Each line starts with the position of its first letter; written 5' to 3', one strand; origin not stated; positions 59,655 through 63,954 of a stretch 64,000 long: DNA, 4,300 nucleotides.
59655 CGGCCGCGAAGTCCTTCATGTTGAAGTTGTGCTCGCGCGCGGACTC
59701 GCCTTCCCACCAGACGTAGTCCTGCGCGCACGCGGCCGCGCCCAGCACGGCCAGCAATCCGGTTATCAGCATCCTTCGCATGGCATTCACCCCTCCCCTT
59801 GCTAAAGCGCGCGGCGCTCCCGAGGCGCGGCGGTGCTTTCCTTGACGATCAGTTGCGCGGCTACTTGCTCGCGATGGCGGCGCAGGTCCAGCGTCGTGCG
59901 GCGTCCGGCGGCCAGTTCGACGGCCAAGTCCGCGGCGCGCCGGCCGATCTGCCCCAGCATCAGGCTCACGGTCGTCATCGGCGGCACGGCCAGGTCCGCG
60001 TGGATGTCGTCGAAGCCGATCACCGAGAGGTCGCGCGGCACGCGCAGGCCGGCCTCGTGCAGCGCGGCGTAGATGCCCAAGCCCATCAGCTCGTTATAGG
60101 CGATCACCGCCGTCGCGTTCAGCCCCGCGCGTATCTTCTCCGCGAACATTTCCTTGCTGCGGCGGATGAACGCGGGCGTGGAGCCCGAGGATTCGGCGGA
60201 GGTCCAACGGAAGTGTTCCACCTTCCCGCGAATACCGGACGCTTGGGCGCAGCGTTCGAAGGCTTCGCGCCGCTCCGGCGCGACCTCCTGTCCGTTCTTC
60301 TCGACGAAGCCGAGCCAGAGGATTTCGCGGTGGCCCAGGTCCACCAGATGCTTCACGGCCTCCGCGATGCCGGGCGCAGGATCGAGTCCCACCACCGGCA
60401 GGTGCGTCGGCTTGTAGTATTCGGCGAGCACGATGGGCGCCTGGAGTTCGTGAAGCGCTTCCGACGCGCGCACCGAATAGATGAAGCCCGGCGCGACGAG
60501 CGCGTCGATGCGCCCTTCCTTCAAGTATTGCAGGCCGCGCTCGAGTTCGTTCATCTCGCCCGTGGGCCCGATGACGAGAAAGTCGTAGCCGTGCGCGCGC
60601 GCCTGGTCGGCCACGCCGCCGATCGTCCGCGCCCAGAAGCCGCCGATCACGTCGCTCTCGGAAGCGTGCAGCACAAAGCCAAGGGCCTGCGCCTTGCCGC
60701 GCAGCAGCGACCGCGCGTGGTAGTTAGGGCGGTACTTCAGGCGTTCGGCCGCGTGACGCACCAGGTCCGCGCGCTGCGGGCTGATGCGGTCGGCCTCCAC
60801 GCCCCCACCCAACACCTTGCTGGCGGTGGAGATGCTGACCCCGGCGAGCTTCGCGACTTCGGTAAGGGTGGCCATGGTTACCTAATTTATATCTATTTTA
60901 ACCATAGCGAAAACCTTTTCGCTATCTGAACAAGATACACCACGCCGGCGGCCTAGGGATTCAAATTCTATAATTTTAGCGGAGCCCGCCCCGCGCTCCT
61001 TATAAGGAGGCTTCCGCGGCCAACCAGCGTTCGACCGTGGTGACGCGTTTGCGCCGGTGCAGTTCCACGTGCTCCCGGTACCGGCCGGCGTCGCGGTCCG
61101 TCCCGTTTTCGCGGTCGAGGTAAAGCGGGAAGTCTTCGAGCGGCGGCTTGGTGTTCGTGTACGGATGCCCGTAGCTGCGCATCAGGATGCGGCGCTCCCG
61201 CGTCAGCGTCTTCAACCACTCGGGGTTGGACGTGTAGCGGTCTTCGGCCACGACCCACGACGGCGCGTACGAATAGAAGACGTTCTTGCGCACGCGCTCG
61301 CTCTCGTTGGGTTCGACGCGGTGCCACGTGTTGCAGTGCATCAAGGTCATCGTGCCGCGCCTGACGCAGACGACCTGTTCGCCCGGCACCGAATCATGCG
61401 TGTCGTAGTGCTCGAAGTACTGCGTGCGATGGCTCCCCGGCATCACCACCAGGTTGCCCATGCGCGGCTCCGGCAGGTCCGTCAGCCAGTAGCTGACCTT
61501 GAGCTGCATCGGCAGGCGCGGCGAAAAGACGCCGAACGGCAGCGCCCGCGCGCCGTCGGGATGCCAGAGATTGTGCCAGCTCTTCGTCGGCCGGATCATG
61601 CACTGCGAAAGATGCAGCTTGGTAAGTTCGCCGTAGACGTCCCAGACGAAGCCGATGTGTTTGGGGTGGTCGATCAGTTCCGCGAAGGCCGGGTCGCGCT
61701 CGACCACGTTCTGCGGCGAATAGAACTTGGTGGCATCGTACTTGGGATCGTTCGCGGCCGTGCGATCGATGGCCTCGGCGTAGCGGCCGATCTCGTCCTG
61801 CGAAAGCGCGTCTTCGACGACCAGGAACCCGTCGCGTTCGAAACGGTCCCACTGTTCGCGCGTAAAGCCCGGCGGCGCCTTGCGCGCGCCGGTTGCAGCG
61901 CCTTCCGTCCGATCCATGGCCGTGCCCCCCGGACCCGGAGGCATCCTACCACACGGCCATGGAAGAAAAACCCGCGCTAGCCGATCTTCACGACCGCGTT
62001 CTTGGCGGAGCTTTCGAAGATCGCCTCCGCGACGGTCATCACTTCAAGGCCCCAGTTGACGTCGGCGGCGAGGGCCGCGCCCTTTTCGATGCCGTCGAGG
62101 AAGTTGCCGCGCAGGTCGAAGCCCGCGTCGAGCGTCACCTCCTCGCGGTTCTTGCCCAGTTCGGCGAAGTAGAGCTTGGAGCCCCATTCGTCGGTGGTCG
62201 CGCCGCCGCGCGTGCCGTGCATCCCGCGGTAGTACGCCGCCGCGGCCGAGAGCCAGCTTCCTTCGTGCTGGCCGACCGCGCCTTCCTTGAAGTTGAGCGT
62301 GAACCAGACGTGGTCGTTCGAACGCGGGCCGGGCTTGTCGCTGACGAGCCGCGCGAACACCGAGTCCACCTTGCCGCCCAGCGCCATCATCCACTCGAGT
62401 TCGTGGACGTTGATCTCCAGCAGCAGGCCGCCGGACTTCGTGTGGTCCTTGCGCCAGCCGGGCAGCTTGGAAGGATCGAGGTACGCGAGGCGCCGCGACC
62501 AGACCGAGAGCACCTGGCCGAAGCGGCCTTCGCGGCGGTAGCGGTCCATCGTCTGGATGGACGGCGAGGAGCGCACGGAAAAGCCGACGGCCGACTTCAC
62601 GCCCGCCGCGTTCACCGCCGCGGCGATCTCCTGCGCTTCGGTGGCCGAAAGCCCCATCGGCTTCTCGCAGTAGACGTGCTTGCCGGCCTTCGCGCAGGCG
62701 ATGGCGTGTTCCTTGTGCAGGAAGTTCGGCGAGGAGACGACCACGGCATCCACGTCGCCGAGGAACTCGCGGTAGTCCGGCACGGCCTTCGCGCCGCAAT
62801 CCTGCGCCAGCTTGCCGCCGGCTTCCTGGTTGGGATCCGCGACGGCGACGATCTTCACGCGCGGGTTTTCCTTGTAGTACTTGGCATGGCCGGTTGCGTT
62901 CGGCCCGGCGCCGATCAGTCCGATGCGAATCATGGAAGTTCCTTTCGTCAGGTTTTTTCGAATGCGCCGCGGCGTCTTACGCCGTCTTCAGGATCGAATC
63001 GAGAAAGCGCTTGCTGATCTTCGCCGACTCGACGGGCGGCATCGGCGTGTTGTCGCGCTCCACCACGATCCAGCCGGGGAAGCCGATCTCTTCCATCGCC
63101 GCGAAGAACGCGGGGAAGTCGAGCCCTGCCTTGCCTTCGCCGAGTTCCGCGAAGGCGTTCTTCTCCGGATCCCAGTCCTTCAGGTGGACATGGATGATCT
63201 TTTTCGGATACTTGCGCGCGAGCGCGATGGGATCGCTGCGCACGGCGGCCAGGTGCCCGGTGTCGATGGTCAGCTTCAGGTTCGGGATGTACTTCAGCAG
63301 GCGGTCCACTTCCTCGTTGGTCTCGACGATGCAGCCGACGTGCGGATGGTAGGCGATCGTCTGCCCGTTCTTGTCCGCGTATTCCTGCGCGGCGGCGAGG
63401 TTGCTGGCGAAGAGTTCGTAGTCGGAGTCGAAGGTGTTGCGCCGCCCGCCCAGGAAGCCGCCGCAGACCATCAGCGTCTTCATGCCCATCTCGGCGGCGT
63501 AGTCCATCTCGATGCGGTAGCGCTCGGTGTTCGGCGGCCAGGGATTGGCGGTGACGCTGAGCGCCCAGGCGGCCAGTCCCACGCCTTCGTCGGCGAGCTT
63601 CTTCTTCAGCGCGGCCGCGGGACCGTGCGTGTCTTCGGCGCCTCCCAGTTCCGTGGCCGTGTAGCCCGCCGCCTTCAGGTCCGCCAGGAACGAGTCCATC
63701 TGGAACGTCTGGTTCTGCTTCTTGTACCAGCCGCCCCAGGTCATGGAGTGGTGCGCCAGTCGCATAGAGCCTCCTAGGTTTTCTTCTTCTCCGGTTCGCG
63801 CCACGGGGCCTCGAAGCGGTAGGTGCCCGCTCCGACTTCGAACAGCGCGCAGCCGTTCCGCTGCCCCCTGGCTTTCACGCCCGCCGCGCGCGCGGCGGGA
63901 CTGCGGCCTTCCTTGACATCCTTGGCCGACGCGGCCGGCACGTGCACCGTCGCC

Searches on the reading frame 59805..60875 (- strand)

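Call 40: search_protein_families(library=pfam, proteins=[window:59805-60875:-], max_evalue=0.001)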
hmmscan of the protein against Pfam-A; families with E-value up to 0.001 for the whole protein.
window:59805-60875:- (357 aa): 3 families
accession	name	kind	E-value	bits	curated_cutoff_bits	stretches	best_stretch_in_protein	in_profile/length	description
PF13377.12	Peripla_BP_3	-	8.1e-32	111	26.5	1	174-348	1-167/167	Periplasmic binding protein-like domain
PF00532.27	Peripla_BP_1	-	1e-16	61.7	22.2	1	64-321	3-261/281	Periplasmic binding proteins and sugar binding domain of LacI family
PF00356.27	LacI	-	2.5e-10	40.4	27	1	3-51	1-46/46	Bacterial regulatory proteins, lacI family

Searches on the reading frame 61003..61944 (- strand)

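Call 40: search_protein_families(library=pfam, proteins=[window:61003-61944:-], max_evalue=0.001)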
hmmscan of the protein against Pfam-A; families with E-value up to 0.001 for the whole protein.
window:61003-61944:- (314 aa): 1 family
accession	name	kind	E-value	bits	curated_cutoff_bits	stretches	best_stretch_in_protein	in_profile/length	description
PF05721.19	PhyH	-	1.8e-14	55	22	1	35-220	1-212/213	Phytanoyl-CoA dioxygenase (PhyH)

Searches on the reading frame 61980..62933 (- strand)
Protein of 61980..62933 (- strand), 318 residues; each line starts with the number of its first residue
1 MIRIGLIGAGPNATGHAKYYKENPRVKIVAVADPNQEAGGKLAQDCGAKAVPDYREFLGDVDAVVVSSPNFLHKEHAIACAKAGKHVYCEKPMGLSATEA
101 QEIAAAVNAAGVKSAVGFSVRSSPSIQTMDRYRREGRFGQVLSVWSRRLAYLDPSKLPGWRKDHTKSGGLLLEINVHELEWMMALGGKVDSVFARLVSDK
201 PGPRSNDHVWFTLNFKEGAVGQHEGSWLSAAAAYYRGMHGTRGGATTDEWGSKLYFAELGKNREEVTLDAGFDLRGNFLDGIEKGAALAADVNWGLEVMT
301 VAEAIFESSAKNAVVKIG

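Call 40: search_protein_families(library=pfam, proteins=[window:61980-62933:-], max_evalue=0.001)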
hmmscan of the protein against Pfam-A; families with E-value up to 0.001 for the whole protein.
window:61980-62933:- (318 aa): 4 families
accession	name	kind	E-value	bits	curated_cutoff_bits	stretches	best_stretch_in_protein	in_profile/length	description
PF01408.29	GFO_IDH_MocA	-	1.8e-27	96.9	24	1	2-118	1-120/120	Oxidoreductase family, NAD-binding Rossmann fold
PF22725.1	GFO_IDH_MocA_C3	-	8e-17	61.8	27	1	127-244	2-122/124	GFO/IDH/MocA C-terminal domain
PF02894.22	GFO_IDH_MocA_C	-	2.3e-15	57.4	22.9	1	135-317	6-218/218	Oxidoreductase family, C-terminal alpha/beta domain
PF03435.24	Sacchrp_dh_NADP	-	0.00093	20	25.1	0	4-95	1-98/129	Saccharopine dehydrogenase NADP binding domain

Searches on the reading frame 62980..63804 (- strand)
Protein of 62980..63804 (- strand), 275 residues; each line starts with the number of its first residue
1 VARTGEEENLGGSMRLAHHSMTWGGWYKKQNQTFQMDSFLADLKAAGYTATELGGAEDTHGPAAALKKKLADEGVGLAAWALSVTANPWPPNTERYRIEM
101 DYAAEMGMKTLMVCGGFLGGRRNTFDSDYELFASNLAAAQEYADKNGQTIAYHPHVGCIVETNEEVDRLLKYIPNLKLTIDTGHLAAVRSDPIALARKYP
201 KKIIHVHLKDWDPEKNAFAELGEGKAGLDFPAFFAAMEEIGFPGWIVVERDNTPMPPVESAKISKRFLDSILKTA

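Call 40: search_protein_families(library=pfam, proteins=[window:62980-63804:-], max_evalue=0.001)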
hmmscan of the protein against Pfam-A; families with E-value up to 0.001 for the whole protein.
window:62980-63804:- (275 aa): 1 family
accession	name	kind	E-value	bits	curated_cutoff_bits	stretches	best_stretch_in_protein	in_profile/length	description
PF01261.30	AP_endonuc_2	-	1.1e-36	127.2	31.1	1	41-270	2-248/249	Xylose isomerase-like TIM barrel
